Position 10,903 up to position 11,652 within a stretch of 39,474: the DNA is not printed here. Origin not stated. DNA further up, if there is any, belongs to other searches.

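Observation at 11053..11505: Uncharacterised 150-aa gene inserted between endonuclease I (gene 3) and lysozyme (gene 3.5)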

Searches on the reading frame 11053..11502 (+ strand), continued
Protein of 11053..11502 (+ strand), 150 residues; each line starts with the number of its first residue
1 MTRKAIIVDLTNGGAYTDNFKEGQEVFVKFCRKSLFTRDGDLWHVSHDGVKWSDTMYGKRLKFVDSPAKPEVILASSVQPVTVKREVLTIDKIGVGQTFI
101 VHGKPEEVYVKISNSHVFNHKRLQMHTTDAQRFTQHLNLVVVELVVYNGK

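Call 33: find_homologous_proteins(query=P0130, max_evalue=0.01)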
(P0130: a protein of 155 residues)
Query P0130 (155 aa): 12 proteins with E <= 0.01 among 26 candidates.
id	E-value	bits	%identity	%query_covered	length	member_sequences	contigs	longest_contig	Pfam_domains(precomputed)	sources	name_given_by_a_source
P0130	6.7e-97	339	100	100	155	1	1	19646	-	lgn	-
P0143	5.8e-19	86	49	78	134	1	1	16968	-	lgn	-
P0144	1.5e-18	85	52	68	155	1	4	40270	-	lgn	-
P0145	4.8e-18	83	64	46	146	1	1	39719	-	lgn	-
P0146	8.3e-18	83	49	73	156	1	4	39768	-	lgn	-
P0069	8.4e-18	83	61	48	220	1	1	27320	-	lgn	-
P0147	1.1e-17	82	42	91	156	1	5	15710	-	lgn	-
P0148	1.2e-17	82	55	54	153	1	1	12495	-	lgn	-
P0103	2.5e-17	81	63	46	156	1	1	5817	-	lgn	-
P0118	3.7e-17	80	63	46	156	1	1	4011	-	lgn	-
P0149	9.4e-17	79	60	48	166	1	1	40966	-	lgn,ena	-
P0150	9.6e-17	79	62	46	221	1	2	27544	-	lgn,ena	-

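Call 37: find_related_loci(query=A1, collection=viral_contigs, flank=2500)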
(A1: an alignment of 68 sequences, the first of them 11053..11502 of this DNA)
Query A1 (150 aa) in viral_contigs; peptide patterns used: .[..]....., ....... (x = any residue, [..] = any of these).
84 stretches matched a pattern; 23 encode a relative of the query (tblastn E <= 1e-3); 23 distinct loci.
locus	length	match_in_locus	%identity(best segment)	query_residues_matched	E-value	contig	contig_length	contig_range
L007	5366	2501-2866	60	27-150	2e-43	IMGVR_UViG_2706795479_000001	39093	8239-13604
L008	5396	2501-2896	65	10-150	2e-41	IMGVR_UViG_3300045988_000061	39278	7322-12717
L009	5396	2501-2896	65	10-150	2e-41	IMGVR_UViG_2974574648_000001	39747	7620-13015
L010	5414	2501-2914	61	18-150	2e-39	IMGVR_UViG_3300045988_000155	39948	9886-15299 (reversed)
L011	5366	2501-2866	64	27-150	4e-39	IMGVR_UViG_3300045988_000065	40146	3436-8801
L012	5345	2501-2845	70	40-150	1e-37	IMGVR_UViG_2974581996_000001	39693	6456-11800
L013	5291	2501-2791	76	50-150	3e-37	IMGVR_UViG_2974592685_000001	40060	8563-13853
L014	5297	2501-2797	63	48-150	3e-36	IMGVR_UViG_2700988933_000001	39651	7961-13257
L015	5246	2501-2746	82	69-150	3e-34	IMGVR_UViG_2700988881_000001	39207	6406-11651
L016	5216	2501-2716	78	79-150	2e-32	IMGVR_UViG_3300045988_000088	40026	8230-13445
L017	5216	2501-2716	78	79-150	2e-32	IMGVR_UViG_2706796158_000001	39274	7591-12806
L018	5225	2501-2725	73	76-150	1e-32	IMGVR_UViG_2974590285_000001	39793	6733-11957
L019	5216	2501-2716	78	79-150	2e-32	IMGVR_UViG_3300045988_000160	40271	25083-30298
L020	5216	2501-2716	78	79-150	2e-32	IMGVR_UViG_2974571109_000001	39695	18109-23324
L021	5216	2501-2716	78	79-150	2e-32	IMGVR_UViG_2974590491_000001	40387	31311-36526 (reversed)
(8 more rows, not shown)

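Call 61: search_protein_families(library=phrogs, proteins=[L005:1916-2362:+, L004:2789-3139:+, L004:3123-3359:+, L004:2330-2785:+], max_evalue=0.01)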
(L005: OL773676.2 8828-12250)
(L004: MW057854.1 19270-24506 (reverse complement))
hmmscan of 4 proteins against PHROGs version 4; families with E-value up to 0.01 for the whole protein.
L005:1916-2362:+ (149 aa): 10 families
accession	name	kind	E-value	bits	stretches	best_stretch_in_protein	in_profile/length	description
phrog_59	-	DNA, RNA and nucleotide metabolism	2.3e-36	127.1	1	17-149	154-275/423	HNH endonuclease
phrog_1872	-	DNA, RNA and nucleotide metabolism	2.4e-28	100.1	1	5-114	18-125/166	endonuclease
phrog_6254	-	DNA, RNA and nucleotide metabolism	1.4e-25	91.4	1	17-119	10-107/154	HNH endonuclease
phrog_826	-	DNA, RNA and nucleotide metabolism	7.2e-25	89.1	1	3-99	67-159/281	HNH endonuclease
phrog_3593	-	DNA, RNA and nucleotide metabolism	4.7e-19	69.9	1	6-100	55-142/210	HNH endonuclease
phrog_1492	-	DNA, RNA and nucleotide metabolism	1.5e-16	61.6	1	21-106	80-167/414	HNH endonuclease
phrog_4842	-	DNA, RNA and nucleotide metabolism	3.1e-10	41.1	1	17-91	73-140/154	HNH endonuclease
phrog_99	-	DNA, RNA and nucleotide metabolism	1.7e-08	35.5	1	19-146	124-226/383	HNH endonuclease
phrog_1891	-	DNA, RNA and nucleotide metabolism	3.4e-05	24.4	1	51-93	165-207/255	HNH endonuclease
phrog_959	-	DNA, RNA and nucleotide metabolism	0.00037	21.3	1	45-109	52-117/138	HNH endonuclease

L004:2789-3139:+ (117 aa): 0 families

L004:3123-3359:+ (79 aa): 2 families
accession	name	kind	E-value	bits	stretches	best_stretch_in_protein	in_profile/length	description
phrog_5965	-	unknown function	2.9e-06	28.9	1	1-59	3-61/85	-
phrog_1950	-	unknown function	8.3e-05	24.2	1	3-64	6-67/70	-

L004:2330-2785:+ (152 aa): 2 families
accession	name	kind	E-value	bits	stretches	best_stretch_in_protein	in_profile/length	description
phrog_15211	-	unknown function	1.5e-11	45.1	1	95-143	16-63/74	-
phrog_16385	-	unknown function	1.6e-08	36.1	1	96-144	100-148/157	-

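Call 62: search_protein_families(library=pfam, proteins=[L005:1916-2362:+, L004:2789-3139:+, L004:3123-3359:+, L004:2330-2785:+], max_evalue=0.01)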
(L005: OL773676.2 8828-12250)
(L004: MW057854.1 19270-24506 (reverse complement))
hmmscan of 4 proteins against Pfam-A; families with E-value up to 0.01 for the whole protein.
L005:1916-2362:+ (149 aa): 2 families
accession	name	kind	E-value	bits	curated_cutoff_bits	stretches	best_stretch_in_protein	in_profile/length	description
PF13392.12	HNH_3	-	3.1e-14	52.8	24.8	1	51-94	1-44/46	HNH endonuclease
PF05551.17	zf-His_Me_endon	-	0.00042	21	27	1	68-96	64-92/131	Zinc-binding loop region of homing endonuclease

L004:2789-3139:+ (117 aa): 0 families

L004:3123-3359:+ (79 aa): 0 families

L004:2330-2785:+ (152 aa): 0 families
